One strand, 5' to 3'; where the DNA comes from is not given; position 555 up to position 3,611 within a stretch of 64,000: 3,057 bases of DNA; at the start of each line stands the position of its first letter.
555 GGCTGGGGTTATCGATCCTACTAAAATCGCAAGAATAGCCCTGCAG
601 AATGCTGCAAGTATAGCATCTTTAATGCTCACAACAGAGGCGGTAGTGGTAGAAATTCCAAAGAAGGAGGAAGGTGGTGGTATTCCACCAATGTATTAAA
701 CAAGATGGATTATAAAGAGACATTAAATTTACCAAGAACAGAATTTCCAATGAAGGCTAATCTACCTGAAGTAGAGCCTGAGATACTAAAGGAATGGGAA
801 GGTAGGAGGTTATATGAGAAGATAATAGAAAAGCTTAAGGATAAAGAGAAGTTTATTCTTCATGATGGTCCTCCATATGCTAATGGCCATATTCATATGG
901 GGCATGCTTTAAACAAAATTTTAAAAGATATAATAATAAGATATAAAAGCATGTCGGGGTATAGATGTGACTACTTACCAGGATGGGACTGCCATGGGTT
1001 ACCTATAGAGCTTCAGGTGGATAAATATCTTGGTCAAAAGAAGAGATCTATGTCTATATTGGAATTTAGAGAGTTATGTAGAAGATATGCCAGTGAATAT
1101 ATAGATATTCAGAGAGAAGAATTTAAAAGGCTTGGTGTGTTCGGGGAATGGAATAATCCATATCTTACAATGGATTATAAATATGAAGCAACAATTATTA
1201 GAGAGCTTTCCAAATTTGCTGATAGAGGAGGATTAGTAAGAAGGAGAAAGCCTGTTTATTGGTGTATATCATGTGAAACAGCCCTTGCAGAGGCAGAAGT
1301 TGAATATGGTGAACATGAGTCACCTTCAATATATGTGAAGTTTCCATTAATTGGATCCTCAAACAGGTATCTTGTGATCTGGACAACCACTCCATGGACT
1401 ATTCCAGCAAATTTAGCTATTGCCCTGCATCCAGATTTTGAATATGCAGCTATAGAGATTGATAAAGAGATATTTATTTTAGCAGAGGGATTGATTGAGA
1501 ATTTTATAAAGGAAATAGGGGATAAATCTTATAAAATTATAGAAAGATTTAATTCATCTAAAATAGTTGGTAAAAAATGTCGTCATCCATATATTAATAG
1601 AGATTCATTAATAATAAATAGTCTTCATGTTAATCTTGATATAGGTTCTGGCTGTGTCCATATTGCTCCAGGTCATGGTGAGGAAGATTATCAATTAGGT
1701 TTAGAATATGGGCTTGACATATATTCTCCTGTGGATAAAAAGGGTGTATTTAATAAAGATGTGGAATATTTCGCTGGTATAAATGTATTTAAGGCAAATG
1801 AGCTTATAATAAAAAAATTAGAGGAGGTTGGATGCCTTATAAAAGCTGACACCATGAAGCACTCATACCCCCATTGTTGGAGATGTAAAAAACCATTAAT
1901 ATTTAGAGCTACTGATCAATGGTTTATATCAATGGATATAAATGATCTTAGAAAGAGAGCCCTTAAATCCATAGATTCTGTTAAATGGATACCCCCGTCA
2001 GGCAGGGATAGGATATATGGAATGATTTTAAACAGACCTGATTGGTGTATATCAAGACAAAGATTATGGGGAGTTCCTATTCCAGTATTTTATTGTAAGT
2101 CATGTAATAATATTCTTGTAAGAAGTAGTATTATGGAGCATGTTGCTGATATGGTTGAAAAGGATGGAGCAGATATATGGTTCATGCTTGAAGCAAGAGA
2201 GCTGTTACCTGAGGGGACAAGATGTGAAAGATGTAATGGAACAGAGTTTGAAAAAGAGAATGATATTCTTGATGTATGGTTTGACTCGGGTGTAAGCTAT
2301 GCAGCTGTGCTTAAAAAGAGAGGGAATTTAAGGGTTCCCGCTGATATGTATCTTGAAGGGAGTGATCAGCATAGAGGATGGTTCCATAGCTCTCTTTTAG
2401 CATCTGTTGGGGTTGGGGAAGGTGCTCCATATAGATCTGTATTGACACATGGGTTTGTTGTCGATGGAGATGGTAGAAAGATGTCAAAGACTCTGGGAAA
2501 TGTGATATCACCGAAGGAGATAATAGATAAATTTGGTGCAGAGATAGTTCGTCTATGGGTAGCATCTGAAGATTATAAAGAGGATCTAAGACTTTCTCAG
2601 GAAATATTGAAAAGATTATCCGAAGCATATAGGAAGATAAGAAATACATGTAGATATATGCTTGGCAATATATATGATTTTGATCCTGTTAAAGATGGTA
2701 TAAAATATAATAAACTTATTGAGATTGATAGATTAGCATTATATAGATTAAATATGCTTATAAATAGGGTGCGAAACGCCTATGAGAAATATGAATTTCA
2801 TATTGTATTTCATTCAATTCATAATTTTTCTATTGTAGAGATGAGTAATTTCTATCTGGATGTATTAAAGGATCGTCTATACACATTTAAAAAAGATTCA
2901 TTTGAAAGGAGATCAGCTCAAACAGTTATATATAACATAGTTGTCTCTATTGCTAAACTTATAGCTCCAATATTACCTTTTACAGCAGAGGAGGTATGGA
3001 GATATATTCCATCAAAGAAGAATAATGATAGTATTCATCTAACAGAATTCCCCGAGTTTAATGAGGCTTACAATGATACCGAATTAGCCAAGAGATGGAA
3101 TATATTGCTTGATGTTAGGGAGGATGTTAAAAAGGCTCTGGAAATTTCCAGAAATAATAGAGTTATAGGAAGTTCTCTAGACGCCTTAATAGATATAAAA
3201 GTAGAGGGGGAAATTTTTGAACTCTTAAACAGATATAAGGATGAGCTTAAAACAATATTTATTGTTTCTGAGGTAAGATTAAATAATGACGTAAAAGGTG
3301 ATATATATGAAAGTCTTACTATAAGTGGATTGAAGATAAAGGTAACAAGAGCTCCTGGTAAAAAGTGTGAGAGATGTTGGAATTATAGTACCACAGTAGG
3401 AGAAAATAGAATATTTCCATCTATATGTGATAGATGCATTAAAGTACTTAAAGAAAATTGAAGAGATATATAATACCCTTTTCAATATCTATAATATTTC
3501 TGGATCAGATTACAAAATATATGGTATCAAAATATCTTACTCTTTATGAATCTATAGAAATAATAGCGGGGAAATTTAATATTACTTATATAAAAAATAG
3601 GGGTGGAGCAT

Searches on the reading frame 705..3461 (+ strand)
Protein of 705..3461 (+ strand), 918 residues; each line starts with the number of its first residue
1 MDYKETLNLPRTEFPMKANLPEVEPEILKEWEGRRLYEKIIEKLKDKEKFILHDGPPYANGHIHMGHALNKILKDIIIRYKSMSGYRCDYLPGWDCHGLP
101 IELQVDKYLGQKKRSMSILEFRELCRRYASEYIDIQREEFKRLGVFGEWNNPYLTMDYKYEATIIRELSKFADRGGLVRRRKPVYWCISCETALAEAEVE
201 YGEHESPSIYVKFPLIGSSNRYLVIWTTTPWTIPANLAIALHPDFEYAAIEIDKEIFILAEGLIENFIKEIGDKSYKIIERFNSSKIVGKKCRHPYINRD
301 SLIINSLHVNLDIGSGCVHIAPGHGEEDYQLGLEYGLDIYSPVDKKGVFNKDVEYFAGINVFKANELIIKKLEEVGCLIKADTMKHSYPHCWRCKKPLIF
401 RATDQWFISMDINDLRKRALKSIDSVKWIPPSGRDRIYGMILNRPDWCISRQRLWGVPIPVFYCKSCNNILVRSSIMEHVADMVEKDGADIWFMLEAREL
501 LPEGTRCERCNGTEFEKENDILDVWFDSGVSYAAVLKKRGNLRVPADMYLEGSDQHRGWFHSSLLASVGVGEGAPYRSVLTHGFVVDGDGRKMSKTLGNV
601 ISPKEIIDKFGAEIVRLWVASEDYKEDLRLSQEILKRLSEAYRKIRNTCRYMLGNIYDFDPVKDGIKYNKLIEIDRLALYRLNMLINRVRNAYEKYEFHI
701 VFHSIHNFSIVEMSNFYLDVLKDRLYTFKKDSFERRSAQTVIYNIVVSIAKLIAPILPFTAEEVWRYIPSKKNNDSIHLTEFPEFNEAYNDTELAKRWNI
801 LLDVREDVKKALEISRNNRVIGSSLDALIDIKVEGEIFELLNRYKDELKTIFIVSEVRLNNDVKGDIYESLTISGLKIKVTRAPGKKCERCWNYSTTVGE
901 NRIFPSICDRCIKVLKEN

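Call 54: find_encoding_contigs(protein=window:705-3461:+, flank=10000, max_places=1)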
Protein window:705-3461:+ (918 aa): 3 contigs read that carry it; 1 place shown.
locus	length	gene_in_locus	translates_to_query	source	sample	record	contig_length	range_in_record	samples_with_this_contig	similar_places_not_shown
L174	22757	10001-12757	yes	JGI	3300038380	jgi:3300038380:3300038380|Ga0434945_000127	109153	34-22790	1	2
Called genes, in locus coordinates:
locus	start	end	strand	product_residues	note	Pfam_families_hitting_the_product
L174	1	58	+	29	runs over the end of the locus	?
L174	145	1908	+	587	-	PF00672:HAMP, PF13185:GAF_2 (faint), PF13492:GAF_3 (faint), PF00990:GGDEF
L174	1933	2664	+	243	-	PF20260:PUA_4, PF04452:Methyltrans_RNA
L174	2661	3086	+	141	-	PF06271:RDD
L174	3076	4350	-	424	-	PF05496:RuvB_N, PF13173:AAA_14 (weak), PF00004:AAA, PF07728:AAA_5 (weak), PF16193:AAA_assoc_2, PF12002:MgsA_C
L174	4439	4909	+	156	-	PF08332:CaMKII_AD (weak), PF13474:SnoaL_3, PF14534:DUF4440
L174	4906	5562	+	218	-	PF00730:HhH-GPD, PF00633:HHH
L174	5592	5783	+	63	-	-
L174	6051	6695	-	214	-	PF02525:Flavodoxin_2, PF03358:FMN_red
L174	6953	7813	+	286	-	PF01048:PNP_UDP_1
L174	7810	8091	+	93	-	PF04368:DUF507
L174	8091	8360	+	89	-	PF04368:DUF507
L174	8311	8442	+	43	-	-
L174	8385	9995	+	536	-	PF00118:Cpn60_TCP1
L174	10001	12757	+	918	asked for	PF00133:tRNA-synt_1, PF01921:tRNA-synt_1f (faint), PF09334:tRNA-synt_1g, PF01406:tRNA-synt_1e, PF08264:Anticodon_1, PF06827:zf-FPG_IleRS (weak)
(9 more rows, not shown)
